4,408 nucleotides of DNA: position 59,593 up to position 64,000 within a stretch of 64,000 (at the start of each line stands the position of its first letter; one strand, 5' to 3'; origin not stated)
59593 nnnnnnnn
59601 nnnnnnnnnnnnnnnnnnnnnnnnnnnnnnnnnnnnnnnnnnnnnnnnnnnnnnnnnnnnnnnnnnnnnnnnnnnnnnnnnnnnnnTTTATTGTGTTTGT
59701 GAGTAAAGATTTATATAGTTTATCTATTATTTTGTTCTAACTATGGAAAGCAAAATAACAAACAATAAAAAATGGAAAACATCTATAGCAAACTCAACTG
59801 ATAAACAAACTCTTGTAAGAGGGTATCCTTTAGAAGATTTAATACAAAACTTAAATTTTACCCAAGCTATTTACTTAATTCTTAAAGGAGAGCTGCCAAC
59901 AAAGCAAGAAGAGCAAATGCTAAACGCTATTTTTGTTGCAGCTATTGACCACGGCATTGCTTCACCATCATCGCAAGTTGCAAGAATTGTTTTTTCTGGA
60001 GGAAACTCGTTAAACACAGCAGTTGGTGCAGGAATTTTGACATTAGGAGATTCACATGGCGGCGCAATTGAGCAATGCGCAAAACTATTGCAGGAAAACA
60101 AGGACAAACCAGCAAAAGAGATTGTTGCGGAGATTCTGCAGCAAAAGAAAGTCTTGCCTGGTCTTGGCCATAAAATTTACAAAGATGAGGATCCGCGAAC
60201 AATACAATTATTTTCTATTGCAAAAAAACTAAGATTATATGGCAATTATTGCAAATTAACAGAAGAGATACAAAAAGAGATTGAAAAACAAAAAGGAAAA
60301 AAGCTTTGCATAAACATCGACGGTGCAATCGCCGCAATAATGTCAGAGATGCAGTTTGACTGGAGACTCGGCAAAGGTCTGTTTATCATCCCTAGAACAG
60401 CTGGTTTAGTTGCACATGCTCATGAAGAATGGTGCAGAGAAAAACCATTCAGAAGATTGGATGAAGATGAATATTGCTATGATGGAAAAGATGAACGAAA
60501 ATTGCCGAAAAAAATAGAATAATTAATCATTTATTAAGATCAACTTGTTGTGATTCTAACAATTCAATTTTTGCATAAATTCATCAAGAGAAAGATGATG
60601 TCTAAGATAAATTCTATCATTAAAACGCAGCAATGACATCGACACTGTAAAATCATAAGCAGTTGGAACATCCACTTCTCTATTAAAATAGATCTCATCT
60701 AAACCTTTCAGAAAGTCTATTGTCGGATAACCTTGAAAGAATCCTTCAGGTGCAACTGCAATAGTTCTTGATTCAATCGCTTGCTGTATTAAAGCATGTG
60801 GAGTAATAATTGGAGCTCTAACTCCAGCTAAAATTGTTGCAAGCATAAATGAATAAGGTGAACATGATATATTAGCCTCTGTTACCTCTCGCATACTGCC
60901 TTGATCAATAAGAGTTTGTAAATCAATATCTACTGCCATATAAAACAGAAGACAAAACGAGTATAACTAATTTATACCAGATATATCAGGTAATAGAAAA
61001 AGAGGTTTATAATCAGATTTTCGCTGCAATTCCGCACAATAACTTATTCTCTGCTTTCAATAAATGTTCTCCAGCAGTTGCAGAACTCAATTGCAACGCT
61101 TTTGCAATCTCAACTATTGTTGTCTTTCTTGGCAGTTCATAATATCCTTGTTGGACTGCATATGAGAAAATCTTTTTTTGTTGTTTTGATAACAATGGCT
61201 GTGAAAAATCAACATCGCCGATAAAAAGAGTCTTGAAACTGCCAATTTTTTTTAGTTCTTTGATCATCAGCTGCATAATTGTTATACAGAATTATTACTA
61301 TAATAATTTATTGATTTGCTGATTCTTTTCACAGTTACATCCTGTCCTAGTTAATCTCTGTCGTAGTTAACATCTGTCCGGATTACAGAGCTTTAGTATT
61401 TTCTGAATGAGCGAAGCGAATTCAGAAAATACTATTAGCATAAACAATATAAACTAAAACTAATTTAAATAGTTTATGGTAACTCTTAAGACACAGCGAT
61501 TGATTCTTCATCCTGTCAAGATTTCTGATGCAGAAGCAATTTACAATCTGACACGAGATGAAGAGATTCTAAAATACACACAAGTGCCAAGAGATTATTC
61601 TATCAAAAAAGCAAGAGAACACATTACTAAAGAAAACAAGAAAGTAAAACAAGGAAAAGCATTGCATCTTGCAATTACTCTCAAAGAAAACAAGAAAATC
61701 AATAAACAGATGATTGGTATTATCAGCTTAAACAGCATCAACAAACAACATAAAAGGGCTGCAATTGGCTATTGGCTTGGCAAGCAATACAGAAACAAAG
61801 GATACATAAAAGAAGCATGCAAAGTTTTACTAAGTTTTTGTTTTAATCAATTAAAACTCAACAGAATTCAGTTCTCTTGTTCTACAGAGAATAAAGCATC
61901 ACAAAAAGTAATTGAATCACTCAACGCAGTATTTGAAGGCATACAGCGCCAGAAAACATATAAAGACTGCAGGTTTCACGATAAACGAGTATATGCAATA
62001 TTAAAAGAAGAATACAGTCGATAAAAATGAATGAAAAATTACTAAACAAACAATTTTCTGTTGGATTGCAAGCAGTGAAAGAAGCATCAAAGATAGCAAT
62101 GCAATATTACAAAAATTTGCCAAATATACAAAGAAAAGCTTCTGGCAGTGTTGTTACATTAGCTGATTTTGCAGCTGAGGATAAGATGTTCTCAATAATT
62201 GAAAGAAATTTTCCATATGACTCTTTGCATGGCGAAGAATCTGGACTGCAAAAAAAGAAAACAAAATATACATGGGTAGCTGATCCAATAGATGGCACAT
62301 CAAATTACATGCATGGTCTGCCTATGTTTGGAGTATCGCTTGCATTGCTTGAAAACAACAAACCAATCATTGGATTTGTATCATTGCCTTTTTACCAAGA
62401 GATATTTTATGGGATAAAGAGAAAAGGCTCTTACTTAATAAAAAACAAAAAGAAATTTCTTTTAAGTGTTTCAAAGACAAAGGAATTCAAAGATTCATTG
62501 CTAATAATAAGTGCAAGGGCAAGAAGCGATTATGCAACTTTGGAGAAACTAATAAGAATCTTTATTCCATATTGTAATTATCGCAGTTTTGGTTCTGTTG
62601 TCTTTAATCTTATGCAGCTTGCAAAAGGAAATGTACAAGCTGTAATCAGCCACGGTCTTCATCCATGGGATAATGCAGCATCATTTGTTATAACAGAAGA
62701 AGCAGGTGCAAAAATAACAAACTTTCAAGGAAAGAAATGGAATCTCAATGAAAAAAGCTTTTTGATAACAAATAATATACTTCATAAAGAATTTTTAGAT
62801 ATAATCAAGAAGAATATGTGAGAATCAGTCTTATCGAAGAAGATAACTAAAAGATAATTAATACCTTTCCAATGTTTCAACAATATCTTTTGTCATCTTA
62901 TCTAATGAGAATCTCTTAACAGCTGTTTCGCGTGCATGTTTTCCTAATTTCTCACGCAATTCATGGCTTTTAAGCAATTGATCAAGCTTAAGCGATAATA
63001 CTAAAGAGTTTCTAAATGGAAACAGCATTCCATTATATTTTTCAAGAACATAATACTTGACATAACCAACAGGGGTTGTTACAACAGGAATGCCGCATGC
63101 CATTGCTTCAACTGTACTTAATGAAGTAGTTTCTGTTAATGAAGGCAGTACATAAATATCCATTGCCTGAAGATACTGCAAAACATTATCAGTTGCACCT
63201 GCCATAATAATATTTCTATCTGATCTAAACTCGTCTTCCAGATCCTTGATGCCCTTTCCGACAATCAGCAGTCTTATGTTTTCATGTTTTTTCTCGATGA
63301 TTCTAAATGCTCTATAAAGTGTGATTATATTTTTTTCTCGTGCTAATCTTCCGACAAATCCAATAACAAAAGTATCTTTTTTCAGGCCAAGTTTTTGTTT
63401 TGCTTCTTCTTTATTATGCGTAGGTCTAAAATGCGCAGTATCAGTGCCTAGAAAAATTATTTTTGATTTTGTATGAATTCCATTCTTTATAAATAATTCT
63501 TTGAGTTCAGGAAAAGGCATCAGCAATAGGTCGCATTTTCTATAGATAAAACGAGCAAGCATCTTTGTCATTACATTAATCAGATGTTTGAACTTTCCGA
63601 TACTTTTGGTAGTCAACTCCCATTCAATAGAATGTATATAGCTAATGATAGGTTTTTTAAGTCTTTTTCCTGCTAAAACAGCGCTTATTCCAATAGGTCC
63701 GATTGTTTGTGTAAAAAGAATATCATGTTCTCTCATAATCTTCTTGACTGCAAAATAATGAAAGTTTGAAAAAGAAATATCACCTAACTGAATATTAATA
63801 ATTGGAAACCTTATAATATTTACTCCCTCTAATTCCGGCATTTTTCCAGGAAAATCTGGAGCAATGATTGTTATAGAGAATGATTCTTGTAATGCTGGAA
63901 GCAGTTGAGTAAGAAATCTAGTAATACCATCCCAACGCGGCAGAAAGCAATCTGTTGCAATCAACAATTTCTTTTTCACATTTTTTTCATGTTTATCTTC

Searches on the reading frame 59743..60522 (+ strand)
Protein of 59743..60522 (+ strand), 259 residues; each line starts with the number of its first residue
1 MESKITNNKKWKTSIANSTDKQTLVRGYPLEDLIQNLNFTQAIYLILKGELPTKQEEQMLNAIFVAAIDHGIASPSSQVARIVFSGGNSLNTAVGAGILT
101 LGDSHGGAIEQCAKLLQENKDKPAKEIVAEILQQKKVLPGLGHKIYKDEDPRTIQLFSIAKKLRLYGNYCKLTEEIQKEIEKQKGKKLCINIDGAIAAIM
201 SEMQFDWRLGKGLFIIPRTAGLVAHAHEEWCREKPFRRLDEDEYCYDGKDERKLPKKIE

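Call 14: search_protein_families(library=pfam, proteins=[window:59743-60522:+])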
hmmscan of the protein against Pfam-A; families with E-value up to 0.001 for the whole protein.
window:59743-60522:+ (259 aa): 1 family
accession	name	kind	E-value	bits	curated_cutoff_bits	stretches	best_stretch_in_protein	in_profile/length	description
PF00285.26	Citrate_synt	-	3.2e-44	151.9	27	2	54-234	164-352/357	Citrate synthase, C-terminal domain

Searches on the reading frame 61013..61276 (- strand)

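Call 64: search_protein_families(library=pfam, proteins=[window:61013-61276:-], max_evalue=0.01)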
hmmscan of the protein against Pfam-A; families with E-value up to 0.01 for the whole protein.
window:61013-61276:- (87 aa): 1 family
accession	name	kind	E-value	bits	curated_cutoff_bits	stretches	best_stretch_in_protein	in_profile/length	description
PF04967.18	HTH_10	-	2e-13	50.3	23.1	1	29-80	1-52/53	HTH DNA binding domain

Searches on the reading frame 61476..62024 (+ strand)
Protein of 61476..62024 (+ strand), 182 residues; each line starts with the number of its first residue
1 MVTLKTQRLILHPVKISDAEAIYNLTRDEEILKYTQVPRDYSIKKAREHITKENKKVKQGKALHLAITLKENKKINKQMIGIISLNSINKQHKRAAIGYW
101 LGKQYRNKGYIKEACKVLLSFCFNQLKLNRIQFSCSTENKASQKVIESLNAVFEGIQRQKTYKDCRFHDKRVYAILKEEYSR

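Call 14: search_protein_families(library=pfam, proteins=[window:61476-62024:+])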
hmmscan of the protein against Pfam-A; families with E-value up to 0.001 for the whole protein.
window:61476-62024:+ (182 aa): 3 families
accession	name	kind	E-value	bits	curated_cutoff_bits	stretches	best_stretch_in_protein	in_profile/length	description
PF13302.13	Acetyltransf_3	-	3.8e-31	109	25.4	1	8-149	1-135/138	Acetyltransferase (GNAT) domain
PF00583.31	Acetyltransf_1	-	2.7e-08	34.5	20.7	1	67-148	37-113/116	Acetyltransferase (GNAT) family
PF13420.13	Acetyltransf_4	-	0.00062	20.3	24.3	1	17-169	7-152/155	Acetyltransferase (GNAT) domain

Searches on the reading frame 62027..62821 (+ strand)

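Call 14: search_protein_families(library=pfam, proteins=[window:62027-62821:+])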
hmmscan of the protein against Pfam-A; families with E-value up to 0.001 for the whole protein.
window:62027-62821:+ (264 aa): 1 family
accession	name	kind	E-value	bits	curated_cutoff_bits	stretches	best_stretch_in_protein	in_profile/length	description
PF00459.30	Inositol_P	-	2.5e-48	165.3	27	1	12-258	8-264/271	Inositol monophosphatase family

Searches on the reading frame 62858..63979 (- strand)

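Call 64: search_protein_families(library=pfam, proteins=[window:62858-63979:-], max_evalue=0.01)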
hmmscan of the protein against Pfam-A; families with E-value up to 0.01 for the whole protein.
window:62858-63979:- (373 aa): 8 families
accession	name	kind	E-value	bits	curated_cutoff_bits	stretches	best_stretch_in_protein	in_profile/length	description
PF00534.26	Glycos_transf_1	-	3.3e-36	124.8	26.4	1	190-351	2-171/172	Glycosyl transferases group 1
PF13692.12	Glyco_trans_1_4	-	2.1e-29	103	27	1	204-337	2-141/142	Glycosyl transferases group 1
PF13439.12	Glyco_transf_4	-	4.8e-15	56.4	28.5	1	17-182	2-169/170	Glycosyltransferase Family 4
PF13524.12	Glyco_trans_1_2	-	2e-06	28.3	25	1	233-366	13-142/144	Glycosyl transferase-like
PF13477.12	Glyco_trans_4_2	-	0.00039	21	23.4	1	28-116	18-107/139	Glycosyl transferase 4-like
PF13579.12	Glyco_trans_4_4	-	0.001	19.9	29.7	0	18-168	2-147/158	Glycosyl transferase 4-like domain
PF20706.3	GT4-conflict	-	0.0011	18.5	26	1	200-301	194-310/385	Family 4 Glycosyltransferase in conflict systems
PF22772.2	WsaF_C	-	0.002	18.4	27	1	218-316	20-115/133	WsaF, C-terminal domain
